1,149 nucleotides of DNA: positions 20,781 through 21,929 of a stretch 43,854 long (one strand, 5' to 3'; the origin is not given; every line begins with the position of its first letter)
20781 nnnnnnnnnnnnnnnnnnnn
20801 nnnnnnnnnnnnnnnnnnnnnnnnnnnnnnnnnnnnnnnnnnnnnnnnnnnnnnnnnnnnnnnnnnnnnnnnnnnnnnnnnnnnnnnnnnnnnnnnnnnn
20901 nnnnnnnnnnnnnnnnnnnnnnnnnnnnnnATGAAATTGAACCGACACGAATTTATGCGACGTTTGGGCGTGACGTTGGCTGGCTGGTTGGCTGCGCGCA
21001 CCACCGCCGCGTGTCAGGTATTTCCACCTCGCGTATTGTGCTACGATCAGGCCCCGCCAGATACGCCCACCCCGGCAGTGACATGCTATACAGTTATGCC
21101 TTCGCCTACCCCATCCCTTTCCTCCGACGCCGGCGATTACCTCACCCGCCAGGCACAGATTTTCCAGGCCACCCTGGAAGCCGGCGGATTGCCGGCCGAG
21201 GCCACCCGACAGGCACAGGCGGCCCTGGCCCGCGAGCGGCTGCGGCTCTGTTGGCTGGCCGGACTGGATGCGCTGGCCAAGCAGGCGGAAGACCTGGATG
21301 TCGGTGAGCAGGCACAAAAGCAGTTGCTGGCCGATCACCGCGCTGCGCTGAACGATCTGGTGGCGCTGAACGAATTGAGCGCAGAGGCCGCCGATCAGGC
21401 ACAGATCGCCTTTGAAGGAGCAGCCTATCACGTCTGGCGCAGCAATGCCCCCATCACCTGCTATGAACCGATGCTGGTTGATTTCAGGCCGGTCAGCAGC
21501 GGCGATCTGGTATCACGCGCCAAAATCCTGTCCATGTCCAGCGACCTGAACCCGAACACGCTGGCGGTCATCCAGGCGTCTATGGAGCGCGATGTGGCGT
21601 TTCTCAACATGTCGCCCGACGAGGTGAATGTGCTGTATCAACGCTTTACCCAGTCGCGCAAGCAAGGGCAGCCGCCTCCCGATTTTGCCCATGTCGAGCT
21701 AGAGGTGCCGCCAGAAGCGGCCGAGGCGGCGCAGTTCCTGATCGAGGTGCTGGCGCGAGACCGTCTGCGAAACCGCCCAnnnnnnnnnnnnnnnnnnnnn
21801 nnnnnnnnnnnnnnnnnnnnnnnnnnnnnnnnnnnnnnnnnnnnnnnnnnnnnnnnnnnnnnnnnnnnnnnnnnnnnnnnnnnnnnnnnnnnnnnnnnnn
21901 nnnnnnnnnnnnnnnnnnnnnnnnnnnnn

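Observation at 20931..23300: Tat-exported Cys-Tyr-motif protein + radical SAM/SPASM maturase + chagasin-type inhibitor: candidate new protein-crosslinking system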

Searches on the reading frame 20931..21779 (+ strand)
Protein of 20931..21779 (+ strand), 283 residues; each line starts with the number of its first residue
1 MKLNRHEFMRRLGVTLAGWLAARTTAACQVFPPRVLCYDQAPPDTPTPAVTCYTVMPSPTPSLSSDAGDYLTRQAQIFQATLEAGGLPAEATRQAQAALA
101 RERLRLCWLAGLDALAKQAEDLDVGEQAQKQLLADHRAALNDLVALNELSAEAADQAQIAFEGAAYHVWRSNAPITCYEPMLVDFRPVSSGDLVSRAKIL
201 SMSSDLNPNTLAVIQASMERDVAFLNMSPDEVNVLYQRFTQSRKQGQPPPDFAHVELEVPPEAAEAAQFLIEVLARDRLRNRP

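Call 3: search_protein_families(library=pfam, proteins=[window:20931-21779:+], max_evalue=0.1)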
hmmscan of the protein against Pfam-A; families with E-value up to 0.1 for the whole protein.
window:20931-21779:+ (283 aa): 1 family
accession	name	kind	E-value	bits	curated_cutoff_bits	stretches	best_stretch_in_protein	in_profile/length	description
PF14415.11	DUF4424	-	0.094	12.3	27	0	55-172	54-170/306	Domain of unknown function (DUF4424)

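Call 4: search_protein_families(library=ncbifam, proteins=[window:20931-21779:+], max_evalue=0.1)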
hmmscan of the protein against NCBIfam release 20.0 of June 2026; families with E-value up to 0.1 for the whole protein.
window:20931-21779:+ (283 aa): 0 families

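Call 7: find_homologous_proteins(query=window:20931-21779:+, max_evalue=0.001)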
Query window:20931-21779:+ (283 aa): 545 proteins with E <= 0.001 among 8000 candidates; the best 120 are listed.
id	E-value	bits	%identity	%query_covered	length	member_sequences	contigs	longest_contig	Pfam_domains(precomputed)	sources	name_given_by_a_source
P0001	1.2e-181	620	100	100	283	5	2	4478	-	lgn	-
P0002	3.3e-83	297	52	97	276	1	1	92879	-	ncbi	-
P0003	1.0e-73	266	51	97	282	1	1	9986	-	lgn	-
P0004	4.6e-67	244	50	97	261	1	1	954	-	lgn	-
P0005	4.8e-67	244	51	97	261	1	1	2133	-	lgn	-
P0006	2.2e-64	236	48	97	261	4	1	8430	-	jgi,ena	-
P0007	4.8e-63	231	50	94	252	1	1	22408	-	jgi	jgi:hypothetical protein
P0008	2.8e-62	229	47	97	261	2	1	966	PF12318.14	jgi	jgi:hypothetical protein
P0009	6.6e-62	227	46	97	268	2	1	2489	-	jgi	jgi:hypothetical protein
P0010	4.2e-61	225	47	97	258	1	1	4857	-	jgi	jgi:hypothetical protein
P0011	2.2e-60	223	47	97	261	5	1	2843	-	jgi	jgi:hypothetical protein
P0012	4.5e-59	218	45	97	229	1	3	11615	-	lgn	-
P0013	9.0e-59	217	46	97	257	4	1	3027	-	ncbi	-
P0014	2.2e-56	209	44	98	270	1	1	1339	-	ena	-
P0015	7.6e-56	208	48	81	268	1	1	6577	-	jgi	jgi:hypothetical protein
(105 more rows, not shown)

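Call 10: find_related_loci(query=A1, collection=genome_contigs, flank=8000)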
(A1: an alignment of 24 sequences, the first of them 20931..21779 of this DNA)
Query A1 (283 aa) in genome_contigs; peptide patterns used: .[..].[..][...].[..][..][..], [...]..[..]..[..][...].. (x = any residue, [..] = any of these).
150 stretches matched a pattern; 35 encode a relative of the query (tblastn E <= 1e-3); 34 distinct loci.
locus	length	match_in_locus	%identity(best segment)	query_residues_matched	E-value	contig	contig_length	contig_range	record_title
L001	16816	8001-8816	52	1-274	8e-88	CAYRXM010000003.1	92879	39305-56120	MAG TPA_asm: uncultured Anaerolineae bacterium isolate binchicken_co43_70 genome assembly, contig: NODE_222_length_92879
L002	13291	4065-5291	45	101-278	2e-48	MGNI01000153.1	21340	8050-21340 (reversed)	MAG: Chloroflexi bacterium RBG_16_48_8 RBG_16_scaffold_4615, whole genome shotgun sequence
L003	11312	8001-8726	37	1-274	1e-47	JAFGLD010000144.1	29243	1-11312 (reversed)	MAG: Anaerolineae bacterium isolate Zod_Metabat.387 k87_5557599, whole genome shotgun sequence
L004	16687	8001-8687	38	4-274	4e-47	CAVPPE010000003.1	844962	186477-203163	MAG: uncultured Chloroflexia bacterium isolate MFD09964.bin.1.215 genome assembly, contig: contig_17550, whole genome sh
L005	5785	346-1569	48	1-277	3e-47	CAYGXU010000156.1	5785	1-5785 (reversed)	MAG TPA_asm: uncultured Anaerolineaceae bacterium isolate ERP119294_co1_300 genome assembly, contig: NODE_21409_length_5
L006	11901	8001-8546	48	101-277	8e-47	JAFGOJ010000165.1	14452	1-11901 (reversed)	MAG: Anaerolineae bacterium isolate Zod_Metabat.614 k87_2216189, whole genome shotgun sequence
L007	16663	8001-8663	38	4-274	4e-45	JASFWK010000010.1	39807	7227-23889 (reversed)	MAG: Anaerolineae bacterium isolate D1105U12metaG_sub_Bin_384 D1105U12metaG_FD_scaffold_11_c1, whole genome shotgun sequ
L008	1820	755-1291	45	100-274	5e-46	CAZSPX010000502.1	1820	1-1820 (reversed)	MAG TPA_asm: uncultured Anaerolineaceae bacterium isolate SRP173033_co2_38 genome assembly, contig: NODE_83714_length_18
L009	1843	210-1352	47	101-277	8e-45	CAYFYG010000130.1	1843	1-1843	MAG TPA_asm: uncultured Dehalococcoidia bacterium isolate ERP108616_co1_86 genome assembly, contig: k119_882381, whole g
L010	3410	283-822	46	101-274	5e-44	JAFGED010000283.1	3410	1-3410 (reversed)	MAG: Anaerolineae bacterium isolate Zod_Metabat.1210 k87_3832331, whole genome shotgun sequence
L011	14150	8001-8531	46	101-274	2e-43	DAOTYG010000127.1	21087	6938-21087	MAG TPA_asm: Anaerolineae bacterium isolate H23_313 k115_903551, whole genome shotgun sequence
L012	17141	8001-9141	44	101-274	2e-42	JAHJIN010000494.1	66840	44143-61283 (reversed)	MAG: Chloroflexota bacterium isolate Modern_marine_rock_biofilm.mb.101 Modern_marine_roc.mb.101_k141_707945, whole genom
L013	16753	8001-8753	40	1-274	3e-42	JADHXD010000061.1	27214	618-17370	MAG: Anaerolineae bacterium isolate BS750m-G44 BS-750m-C2257, whole genome shotgun sequence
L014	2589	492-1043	44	100-274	6e-42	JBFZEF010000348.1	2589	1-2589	MAG: Halioglobus sp. isolate PPR_0577 k121_7118092, whole genome shotgun sequence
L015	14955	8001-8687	34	1-274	4e-41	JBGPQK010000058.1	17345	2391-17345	MAG: Anaerolineae bacterium isolate OBJ1_062018_150_34 k141_688254_length_17345_cov_24.5691, whole genome shotgun sequen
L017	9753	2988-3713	33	1-282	8e-41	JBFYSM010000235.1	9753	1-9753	MAG: Chloroflexota bacterium isolate PPR_0240 PPR_0240.fa_k121_549783, whole genome shotgun sequence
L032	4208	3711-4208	33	1-218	3e-29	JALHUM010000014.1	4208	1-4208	MAG: Anaerolineales bacterium isolate PFL50 seq_128334, whole genome shotgun sequence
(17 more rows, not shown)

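Call 17: search_solved_structures(query=A2, max_evalue=1)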
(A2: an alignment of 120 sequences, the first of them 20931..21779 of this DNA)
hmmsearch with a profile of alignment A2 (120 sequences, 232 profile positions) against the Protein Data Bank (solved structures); distinct sequences matched with E-value up to 1: 4.
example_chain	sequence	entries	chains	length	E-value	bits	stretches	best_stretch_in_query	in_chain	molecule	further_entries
5mmj_t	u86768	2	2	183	0.029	17.1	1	46-107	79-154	plastid ribosomal protein bS20c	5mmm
6eri_BT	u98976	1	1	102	0.041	16.6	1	45-108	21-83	30S ribosomal protein S20, chloroplastic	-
5x8p_t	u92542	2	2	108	0.055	16.2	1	46-108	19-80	protein S20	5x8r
8qjg_A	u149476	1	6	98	0.13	15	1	158-209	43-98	Lipoprotein cytochrome c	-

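Call 23: predict_structure(alignment_id=A2)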
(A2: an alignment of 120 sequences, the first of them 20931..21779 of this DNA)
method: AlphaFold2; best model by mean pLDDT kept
length: 283 residues; sequences in the alignment: 120
mean_pLDDT: 84.9   pTM: 0.74
mean pLDDT of the five models: 84.9, 83.6, 82.5, 82.2, 75.1
residues with pLDDT >= 90: 174; 70-90: 50; 50-70: 42; < 50: 17
segments of 3 or more residues with pLDDT < 50: 25-41
pLDDT, mean of each block of 10 residues (from residue 1): 79 81 51 43 58 60 69 90 91 94 95 96 96 98 98 98 96 78 84 94 90 96 95 92 90 93 97 80 61
secondary structure, 60 per line:
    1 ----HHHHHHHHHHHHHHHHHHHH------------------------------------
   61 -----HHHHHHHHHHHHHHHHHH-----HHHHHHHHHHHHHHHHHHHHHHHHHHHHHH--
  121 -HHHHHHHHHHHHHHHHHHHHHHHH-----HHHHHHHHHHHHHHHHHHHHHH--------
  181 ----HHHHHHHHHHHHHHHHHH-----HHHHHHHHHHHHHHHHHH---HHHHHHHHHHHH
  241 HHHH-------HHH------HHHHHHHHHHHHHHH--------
elements in order: H5-24 H66-83 H89-118 H122-145 H151-172 H185-202 H208-225 H229-244 H261-275

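Call 27: search_protein_families(library=pfam, proteins=[L015:6485-7687:+, L006:5859-7868:+, L015:10715-12367:+, L006:9600-10364:+, L015:5555-6424:+, L032:120-1805:+, L017:264-734:+], max_evalue=0.001)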
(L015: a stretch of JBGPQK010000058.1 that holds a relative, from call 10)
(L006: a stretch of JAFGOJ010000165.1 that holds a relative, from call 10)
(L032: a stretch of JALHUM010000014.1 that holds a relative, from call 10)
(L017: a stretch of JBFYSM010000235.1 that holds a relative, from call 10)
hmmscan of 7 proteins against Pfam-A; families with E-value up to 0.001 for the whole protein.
L015:6485-7687:+ (401 aa): 1 family
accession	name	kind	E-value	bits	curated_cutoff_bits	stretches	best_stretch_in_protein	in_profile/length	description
PF00583.31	Acetyltransf_1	-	0.00015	22.4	20.7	0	277-356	28-84/116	Acetyltransferase (GNAT) family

L006:5859-7868:+ (670 aa): 4 families
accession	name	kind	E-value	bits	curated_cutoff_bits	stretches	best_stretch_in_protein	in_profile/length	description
PF00456.26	Transketolase_N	-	2e-150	500.9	22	1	12-342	3-334/334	Transketolase, thiamine diphosphate binding domain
PF02779.29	Transket_pyr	-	5.9e-58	195.8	27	1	359-529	3-173/174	Transketolase, pyrimidine binding domain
PF22613.1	Transketolase_C_1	-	2.2e-44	150.7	27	1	545-658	1-113/113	Transketolase-like TK C-terminal domain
PF02780.25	Transketolase_C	-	3.7e-14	53.1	25.9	1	557-662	10-124/124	Transketolase, C-terminal domain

L015:10715-12367:+ (551 aa): 32 families (the best 25 are shown)
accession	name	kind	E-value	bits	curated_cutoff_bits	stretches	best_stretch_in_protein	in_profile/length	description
PF00005.33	ABC_tran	-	5.6e-56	189.4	25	2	28-192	1-137/137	ABC transporter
PF13304.12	AAA_21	-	9.9e-17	62.4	27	0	429-516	185-288/304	AAA domain, putative AbiEii toxin, Type IV TA system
PF12848.13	ABC_tran_Xtn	-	7.9e-12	45.5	25.9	1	238-331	6-76/85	ABC transporter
PF02463.25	SMC_N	-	1e-10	41.9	40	0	144-228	135-206/220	RecF/RecN/SMC N terminal domain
PF13401.12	AAA_22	-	1.1e-09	39.2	27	0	43-213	10-117/130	AAA domain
PF00004.35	AAA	-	2.3e-07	31.7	21.2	0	382-404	2-24/131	ATPase family associated with various cellular activities (AAA)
PF13173.12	AAA_14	-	1.5e-06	28.7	27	0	381-431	5-46/129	AAA domain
PF13476.12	AAA_23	-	2.1e-06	29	27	0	382-399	23-40/201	AAA domain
PF13521.12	AAA_28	-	2.3e-06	28.4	27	0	380-401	1-22/164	AAA domain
PF13191.12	AAA_16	-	4.5e-06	27.7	32.6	0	376-403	20-49/167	AAA ATPase domain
PF13555.12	AAA_29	-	4.6e-06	26.7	27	0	376-395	22-39/61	P-loop containing region of AAA domain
PF02367.23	TsaE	-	6.7e-06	26.5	26.6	0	373-416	16-57/128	Threonylcarbamoyl adenosine biosynthesis protein TsaE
PF05729.18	NACHT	-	1.2e-05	25.6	26.7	0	380-402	2-24/167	NACHT domain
PF01637.24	ATPase_2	-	1.7e-05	25.1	33.2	0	382-404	24-46/225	ATPase domain predominantly from Archaea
PF00006.31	ATP-synt_ab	-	2e-05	24.8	29.5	0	30-61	6-37/213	ATP synthase alpha/beta family, nucleotide-binding domain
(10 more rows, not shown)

L006:9600-10364:+ (255 aa): 1 family
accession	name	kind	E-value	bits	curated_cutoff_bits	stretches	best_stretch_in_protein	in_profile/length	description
PF02634.21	FdhD-NarQ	-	8.5e-70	235.6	27.2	1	27-253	2-236/237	FdhD/NarQ family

L015:5555-6424:+ (290 aa): 1 family
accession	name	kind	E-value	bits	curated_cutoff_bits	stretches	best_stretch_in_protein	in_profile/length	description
PF01863.23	YgjP-like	-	2.6e-61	207.7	26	1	78-281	1-207/207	YgjP-like, metallopeptidase domain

L032:120-1805:+ (562 aa): 2 families
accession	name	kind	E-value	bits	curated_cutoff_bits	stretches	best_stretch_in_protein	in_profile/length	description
PF14885.12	GHL15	-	2.5e-31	110.1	27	1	116-356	38-271/271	Hypothetical glycosyl hydrolase family 15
PF00395.25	SLH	-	1.7e-14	54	20.8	1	514-552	6-44/44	S-layer homology domain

L017:264-734:+ (157 aa): 0 families

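Call 36: search_protein_representatives(alignment_id=A2)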
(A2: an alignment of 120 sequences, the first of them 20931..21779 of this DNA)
Query: 120 sequences, 232 profile positions. Proteins with E-value up to 0.001 (for the whole library): 532; up to 1e-10: 302; up to 1e-30: 145. The best 150 are listed.
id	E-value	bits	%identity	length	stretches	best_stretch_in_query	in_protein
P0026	1.4e-97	342.2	-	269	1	1-232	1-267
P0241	3.6e-95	334.3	-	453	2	1-232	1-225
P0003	6.6e-93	326.9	-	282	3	53-232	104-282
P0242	5.3e-92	323.9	-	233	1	1-231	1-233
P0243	1.4e-87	309.5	-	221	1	1-232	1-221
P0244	7.2e-84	297.3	-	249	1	1-231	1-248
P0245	1.5e-82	293.0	-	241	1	1-231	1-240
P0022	2.4e-82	292.3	-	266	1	1-230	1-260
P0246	2.7e-82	292.2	-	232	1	1-231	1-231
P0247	1.4e-81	289.9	-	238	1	1-231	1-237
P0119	1.7e-80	286.3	-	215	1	1-231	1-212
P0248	4.1e-80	285.0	-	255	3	53-231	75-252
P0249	5.3e-80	284.7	-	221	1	1-231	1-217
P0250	2.3e-78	279.3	-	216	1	1-231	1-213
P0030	6.2e-78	277.9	-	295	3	52-230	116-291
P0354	1.7e-35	139.0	-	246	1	1-231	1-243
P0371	4.7e-32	127.8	-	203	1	1-229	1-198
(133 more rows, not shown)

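Call 46: search_protein_families(library=padloc, proteins=[window:20931-21779:+], max_evalue=0.01)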
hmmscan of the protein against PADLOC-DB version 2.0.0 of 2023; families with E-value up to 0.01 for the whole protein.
window:20931-21779:+ (283 aa): 0 families

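Call 53: search_protein_families(library=pfam, alignment_id=A2, max_evalue=0.1)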
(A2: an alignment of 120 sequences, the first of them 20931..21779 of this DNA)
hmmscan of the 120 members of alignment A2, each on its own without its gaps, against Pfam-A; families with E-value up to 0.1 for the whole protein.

A. member 1, window:20931-21779:+ (283 aa): 1 family
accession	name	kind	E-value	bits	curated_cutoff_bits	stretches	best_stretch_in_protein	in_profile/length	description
PF14415.11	DUF4424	-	0.094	12.3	27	0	55-172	54-170/306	Domain of unknown function (DUF4424)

B. families by the number of members that match (of 120 scanned): 48 families (the first 25 are shown)
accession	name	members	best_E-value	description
PF02268.21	TFIIA_gamma_N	21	0.00027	Transcription initiation factor IIA, gamma subunit, helical domain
PF22888.1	FIMAH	18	0.0025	FIMAH domain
PF10518.14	TAT_signal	15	0.0031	TAT (twin-arginine translocation) pathway signal sequence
PF13875.12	DUF4202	14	0.00059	Domain of unknown function (DUF4202)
PF14415.11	DUF4424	6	0.058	Domain of unknown function (DUF4424)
PF02831.20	gpW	5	0.0006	gpW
PF19938.4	DUF6400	4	0.0017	Family of unknown function (DUF6400)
PF20058.4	DUF6457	4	0.009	Domain of unknown function (DUF6457)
PF03807.23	F420_oxidored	4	0.043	NADP oxidoreductase coenzyme F420-dependent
PF10399.14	UCR_Fe-S_N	3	0.004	Ubiquitinol-cytochrome C reductase Fe-S subunit TAT signal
PF12318.13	FAD-SLDH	2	1.5e-05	Membrane bound FAD containing D-sorbitol dehydrogenase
PF20388.3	DUF6683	2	0.023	Family of unknown function (DUF6683)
PF19111.5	DUF5798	2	0.024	Family of unknown function (DUF5798)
PF15878.10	Frey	2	0.054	Protein Frey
PF13581.12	HATPase_c_2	2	0.06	Histidine kinase-like ATPase domain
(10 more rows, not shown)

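Call 54: find_encoding_contigs(protein=P0354, flank=4000, max_places=3)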
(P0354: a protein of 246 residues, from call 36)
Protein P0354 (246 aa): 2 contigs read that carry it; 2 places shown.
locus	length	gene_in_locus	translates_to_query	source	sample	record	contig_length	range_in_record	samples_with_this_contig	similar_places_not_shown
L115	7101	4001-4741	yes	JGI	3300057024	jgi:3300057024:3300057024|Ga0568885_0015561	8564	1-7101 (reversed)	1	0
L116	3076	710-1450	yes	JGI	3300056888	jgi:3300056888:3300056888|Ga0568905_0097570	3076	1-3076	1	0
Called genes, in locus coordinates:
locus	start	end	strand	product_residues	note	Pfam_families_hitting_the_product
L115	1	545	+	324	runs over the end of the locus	PF01261:AP_endonuc_2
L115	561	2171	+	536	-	PF00884:Sulfatase, PF01663:Phosphodiest (faint), PF16347:SGSH_C (weak)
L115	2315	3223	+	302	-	-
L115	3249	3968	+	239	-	-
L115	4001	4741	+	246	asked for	-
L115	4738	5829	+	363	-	PF13353:Fer4_12 (weak), PF04055:Radical_SAM, PF13186:SPASM (weak)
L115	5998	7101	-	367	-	?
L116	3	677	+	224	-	?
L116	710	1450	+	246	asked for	-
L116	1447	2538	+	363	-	PF13353:Fer4_12 (weak), PF04055:Radical_SAM, PF13186:SPASM (weak)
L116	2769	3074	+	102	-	?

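Call 55: find_encoding_contigs(protein=P0371, flank=4000, max_places=3)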
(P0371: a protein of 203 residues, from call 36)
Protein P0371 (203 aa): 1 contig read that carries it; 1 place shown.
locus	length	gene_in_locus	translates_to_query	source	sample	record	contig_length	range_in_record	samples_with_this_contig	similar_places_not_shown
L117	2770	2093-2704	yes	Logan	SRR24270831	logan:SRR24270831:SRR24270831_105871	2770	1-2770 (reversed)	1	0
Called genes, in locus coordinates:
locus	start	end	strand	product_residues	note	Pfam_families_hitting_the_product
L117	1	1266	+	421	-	?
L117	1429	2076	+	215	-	-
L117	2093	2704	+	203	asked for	-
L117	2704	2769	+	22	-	?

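Call 56: search_protein_families(library=ncbifam, proteins=[L115:4738-5826:+, L115:561-2168:+, L115:2315-3220:+, L115:3249-3965:+], max_evalue=0.001)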
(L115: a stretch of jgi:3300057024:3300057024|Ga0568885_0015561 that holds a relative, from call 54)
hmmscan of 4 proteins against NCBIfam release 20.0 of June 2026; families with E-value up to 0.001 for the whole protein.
L115:4738-5826:+ (363 aa): 63 families (the best 25 are shown)
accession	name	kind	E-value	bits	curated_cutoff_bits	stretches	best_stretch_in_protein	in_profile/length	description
TIGR02109.1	PQQ_syn_pqqE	equivalog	4.7e-27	94.9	381.35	1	10-341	8-331/358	pyrroloquinoline quinone biosynthesis protein PqqE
TIGR04055.1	rSAM_NirJ2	equivalog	2.7e-26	92.9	500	1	14-331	5-312/326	putative heme d1 biosynthesis radical SAM protein NirJ2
TIGR04545.1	rSAM_ahbD_hemeb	equivalog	3.4e-25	89.2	500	1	12-213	3-196/339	heme b synthase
TIGR04303.1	GeoRSP_rSAM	equivalog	9.3e-24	84.6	400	1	10-338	6-322/325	GeoRSP system radical SAM/SPASM protein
TIGR03962.1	mycofact_rSAM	equivalog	1.1e-22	80.7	265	1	11-326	14-317/339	mycofactocin radical SAM maturase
TIGR04347.1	pseudo_SAM_Halo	equivalog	6.2e-22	78.4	525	1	11-223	40-242/390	TIGR04347 family pseudo-SAM/SPASM protein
TIGR04053.2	TIGR04053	equivalog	1.1e-20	74.3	395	1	11-215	10-209/366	TIGR04053 family radical SAM/SPASM domain-containing protein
TIGR04340.1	rSAM_ACGX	hypoth_equivalog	2.2e-20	73.2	400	2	13-159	7-149/341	radical SAM/SPASM domain protein, ACGX system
TIGR04051.1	rSAM_NirJ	equivalog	4.5e-20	71.9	515.45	1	11-203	4-187/354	heme d1 biosynthesis radical SAM protein NirJ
NF038332.1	rSAM_rare_HxsC4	exception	1.5e-19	70.3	500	1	15-254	20-255/335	radical SAM protein HxsC4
TIGR04054.1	rSAM_NirJ1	equivalog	5.9e-19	67.9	650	1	11-226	38-243/387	putative heme d1 biosynthesis radical SAM protein NirJ1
TIGR04251.1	SCM_rSAM_ScmF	equivalog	2e-18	66.9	400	1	8-197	3-187/353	SynChlorMet cassette radical SAM/SPASM protein ScmF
TIGR04133.1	rSAM_w_lipo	hypoth_equivalog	4.9e-17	61.9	425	1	7-320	22-329/350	TIGR04133 family radical SAM/SPASM protein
TIGR04250.1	SCM_rSAM_ScmE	equivalog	6.7e-17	61.4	400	1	13-178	7-164/358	SynChlorMet cassette radical SAM/SPASM protein ScmE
TIGR04546.1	rSAM_ahbC_deAc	equivalog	4.9e-16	58.5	650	1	11-215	41-235/390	12,18-didecarboxysiroheme deacetylase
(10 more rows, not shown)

L115:561-2168:+ (536 aa): 5 families
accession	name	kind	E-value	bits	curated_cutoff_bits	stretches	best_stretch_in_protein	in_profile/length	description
NF010322.0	PRK13759.1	equivalog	2e-32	112.3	481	2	35-134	4-103/486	arylsulfatase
TIGR03417.1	chol_sulfatase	equivalog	4.5e-29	101.7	433.45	2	37-147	2-111/500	choline-sulfatase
NF045661.1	HdlasePehA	equivalog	2.1e-18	66.2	900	2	37-134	2-98/506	phosphoric/sulfuric ester hydrolase PehA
NF052527.1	Mn_arylsulf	exception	3e-10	39.6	850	1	59-102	24-67/479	manganese-dependent arylsulfatase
NF038282.1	LapC_YejM_PbgA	exception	0.00017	20.1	825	1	238-301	412-477/584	LPS biosynthesis-modulating metalloenzyme YejM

L115:2315-3220:+ (302 aa): 0 families

L115:3249-3965:+ (239 aa): 0 families
